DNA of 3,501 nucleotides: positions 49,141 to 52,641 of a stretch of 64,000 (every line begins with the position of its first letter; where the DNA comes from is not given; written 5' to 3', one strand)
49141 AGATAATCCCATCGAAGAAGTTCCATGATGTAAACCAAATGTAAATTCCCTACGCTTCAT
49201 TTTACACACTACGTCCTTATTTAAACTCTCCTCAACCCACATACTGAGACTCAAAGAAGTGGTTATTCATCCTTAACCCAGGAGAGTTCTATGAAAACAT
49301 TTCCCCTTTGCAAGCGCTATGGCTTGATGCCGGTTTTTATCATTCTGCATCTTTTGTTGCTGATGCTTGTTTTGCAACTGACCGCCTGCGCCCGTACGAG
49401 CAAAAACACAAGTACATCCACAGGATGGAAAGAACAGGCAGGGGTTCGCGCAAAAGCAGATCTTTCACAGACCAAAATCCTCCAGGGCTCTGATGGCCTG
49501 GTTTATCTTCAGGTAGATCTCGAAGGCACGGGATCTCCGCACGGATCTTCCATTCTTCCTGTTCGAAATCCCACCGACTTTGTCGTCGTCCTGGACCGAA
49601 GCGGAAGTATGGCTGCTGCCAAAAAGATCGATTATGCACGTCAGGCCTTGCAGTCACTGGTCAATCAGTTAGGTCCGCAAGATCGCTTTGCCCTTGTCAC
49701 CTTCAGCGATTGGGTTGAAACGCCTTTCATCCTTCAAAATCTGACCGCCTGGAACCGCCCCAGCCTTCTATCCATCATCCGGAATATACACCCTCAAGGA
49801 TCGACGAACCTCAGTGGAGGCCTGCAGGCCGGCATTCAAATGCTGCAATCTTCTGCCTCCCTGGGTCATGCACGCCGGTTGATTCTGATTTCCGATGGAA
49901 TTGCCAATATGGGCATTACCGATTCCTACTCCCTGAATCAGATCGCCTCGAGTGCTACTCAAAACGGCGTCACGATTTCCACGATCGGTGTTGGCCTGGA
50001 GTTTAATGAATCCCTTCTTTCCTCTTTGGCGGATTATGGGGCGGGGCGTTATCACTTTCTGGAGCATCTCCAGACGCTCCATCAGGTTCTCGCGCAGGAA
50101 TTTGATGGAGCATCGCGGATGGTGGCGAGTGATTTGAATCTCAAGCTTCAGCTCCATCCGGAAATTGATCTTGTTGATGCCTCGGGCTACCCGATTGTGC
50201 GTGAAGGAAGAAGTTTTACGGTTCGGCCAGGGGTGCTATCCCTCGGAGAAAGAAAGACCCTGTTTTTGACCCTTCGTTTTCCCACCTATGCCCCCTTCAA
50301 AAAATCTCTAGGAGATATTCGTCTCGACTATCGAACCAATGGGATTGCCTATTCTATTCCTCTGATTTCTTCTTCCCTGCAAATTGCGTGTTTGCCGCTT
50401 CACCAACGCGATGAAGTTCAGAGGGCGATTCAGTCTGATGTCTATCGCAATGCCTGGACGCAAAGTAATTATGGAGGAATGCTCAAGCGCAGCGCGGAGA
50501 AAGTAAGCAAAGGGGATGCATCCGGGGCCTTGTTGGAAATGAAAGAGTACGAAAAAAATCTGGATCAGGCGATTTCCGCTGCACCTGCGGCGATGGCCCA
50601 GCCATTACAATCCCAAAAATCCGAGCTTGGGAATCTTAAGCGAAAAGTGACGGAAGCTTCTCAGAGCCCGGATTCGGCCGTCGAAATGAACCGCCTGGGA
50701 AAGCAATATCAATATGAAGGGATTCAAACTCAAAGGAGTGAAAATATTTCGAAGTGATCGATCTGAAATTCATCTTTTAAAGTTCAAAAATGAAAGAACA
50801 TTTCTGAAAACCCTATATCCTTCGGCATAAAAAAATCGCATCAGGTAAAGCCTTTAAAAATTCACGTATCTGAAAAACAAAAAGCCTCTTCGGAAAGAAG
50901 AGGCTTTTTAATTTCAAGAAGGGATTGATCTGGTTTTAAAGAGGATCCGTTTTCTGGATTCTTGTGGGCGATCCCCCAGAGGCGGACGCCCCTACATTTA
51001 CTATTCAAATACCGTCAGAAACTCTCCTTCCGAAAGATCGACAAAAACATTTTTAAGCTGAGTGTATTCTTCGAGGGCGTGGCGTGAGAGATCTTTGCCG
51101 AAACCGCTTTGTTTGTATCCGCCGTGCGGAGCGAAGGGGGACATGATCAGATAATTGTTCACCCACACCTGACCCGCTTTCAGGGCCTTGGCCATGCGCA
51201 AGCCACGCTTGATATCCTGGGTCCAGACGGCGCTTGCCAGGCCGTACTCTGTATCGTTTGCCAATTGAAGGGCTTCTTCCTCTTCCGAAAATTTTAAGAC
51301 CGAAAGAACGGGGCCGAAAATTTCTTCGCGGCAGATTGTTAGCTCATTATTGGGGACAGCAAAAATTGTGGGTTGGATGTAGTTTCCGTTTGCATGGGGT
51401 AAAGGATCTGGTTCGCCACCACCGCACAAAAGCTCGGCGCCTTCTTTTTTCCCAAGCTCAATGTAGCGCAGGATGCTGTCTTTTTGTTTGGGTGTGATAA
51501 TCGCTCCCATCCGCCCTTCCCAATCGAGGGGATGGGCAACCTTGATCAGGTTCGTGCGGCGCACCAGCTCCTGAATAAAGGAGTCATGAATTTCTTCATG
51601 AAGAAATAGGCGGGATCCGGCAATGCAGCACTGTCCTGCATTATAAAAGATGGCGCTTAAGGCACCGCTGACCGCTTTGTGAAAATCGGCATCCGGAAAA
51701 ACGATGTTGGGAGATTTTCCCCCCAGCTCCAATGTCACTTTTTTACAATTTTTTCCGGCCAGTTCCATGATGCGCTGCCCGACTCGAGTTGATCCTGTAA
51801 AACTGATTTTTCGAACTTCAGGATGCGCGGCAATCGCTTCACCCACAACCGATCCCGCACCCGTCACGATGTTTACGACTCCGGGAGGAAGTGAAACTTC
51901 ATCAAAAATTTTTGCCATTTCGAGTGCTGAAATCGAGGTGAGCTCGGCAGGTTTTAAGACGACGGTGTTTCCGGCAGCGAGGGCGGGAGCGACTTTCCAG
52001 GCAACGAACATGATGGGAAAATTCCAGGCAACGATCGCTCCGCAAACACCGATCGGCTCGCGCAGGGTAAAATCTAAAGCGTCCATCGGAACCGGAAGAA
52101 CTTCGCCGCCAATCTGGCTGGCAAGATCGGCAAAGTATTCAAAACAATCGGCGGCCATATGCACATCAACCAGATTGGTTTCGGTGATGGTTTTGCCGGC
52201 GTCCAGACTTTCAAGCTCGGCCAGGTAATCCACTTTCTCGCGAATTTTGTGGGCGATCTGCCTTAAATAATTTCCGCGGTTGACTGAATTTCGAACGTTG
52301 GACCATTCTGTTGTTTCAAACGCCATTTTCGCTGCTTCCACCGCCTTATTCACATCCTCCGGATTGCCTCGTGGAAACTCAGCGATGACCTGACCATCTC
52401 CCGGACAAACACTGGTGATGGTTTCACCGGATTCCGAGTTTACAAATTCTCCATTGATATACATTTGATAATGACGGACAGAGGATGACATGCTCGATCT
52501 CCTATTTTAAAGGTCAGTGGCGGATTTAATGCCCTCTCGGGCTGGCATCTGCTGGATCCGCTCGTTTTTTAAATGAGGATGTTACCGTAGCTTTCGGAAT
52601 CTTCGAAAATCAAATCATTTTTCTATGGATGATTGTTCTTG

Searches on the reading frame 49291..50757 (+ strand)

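Call 82: search_protein_families(library=ncbifam, proteins=[window:49291-50757:+], max_evalue=0.00001)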
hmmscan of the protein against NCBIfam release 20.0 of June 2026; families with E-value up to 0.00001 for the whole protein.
window:49291-50757:+ (488 aa): 5 families
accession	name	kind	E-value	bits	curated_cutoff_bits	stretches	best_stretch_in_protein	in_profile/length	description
TIGR03788.1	marine_srt_targ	equivalog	5.5e-17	61.4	551.65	1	93-295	270-466/629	marine proteobacterial sortase target protein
TIGR03436.1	acidobact_VWFA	subfamily_domain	3.4e-08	33.3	81.25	1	93-234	65-219/324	VWA domain-containing protein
TIGR02442.1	Cob-chelat-sub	hypoth_equivalog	5.3e-08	31.8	779.45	1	97-224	475-605/641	putative cobaltochelatase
NF047508.1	VWA_BatA_Lepto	exception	1e-06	28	380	1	63-269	53-268/315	VWA domain-containing protein BatA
TIGR00868.1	hCaCC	subfamily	3.8e-06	25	900.85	1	98-256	308-459/863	calcium-activated chloride channel protein 1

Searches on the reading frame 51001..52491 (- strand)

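Call 82: search_protein_families(library=ncbifam, proteins=[window:51001-52491:-], max_evalue=0.00001)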
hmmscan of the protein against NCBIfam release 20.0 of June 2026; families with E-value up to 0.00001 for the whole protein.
window:51001-52491:- (496 aa): 41 families (the best 25 are shown)
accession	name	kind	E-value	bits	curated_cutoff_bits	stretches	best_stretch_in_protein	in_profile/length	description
TIGR01804.1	BADH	equivalog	1.7e-171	570.8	668.6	1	11-480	1-467/467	betaine-aldehyde dehydrogenase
NF009725.0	PRK13252.1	equivalog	7.6e-164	545.7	593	1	5-488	4-483/488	betaine-aldehyde dehydrogenase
TIGR02299.1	HpaE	equivalog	3.3e-152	507.5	638.35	1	10-487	3-479/488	5-carboxymethyl-2-hydroxymuconate semialdehyde dehydrogenase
NF010000.0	PRK13473.1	subfamily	1.6e-145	485.4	615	1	8-485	3-473/475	aminobutyraldehyde dehydrogenase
NF045736.1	PaDhStyDRhodo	equivalog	8.3e-143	476.4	800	1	9-484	4-477/479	phenylacetaldehyde dehydrogenase StyD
NF050026.1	AcaldDHExaC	equivalog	1.6e-141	472.4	900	1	6-488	14-497/503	acetaldehyde dehydrogenase ExaC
NF045735.1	PaDhStyDPseudo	equivalog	1.3e-139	466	850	1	9-484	4-481/483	phenylacetaldehyde dehydrogenase StyD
NF007352.0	PRK09847.1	equivalog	2.3e-135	451.9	850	1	9-486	21-493/495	aldehyde dehydrogenase PuuC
TIGR03216.1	OH_muco_semi_DH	equivalog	8.2e-129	430.3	693.25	1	9-485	2-480/481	2-hydroxymuconic semialdehyde dehydrogenase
NF042993.1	AlphKGSA_gudD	equivalog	9.6e-125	417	770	1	7-484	3-480/481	alpha-ketoglutaric semialdehyde dehydrogenase GucD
NF052305.1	DioxValDhHalo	equivalog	3.3e-122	408.8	750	1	7-482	4-479/483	2,5-dioxovalerate dehydrogenase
NF007497.0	PRK10090.1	equivalog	1.5e-121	406.5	500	1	4-485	3-478/480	aldehyde dehydrogenase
TIGR01780.1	SSADH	subfamily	4.3e-115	385.2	646.35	1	30-480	4-448/448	succinate-semialdehyde dehydrogenase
NF040648.1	lactal_redase_Meth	equivalog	1.4e-114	383.6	650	1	10-484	1-462/463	lactaldehyde dehydrogenase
TIGR03374.1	ABALDH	equivalog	9e-110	367.7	909.3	1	7-484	1-471/472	aminobutyraldehyde dehydrogenase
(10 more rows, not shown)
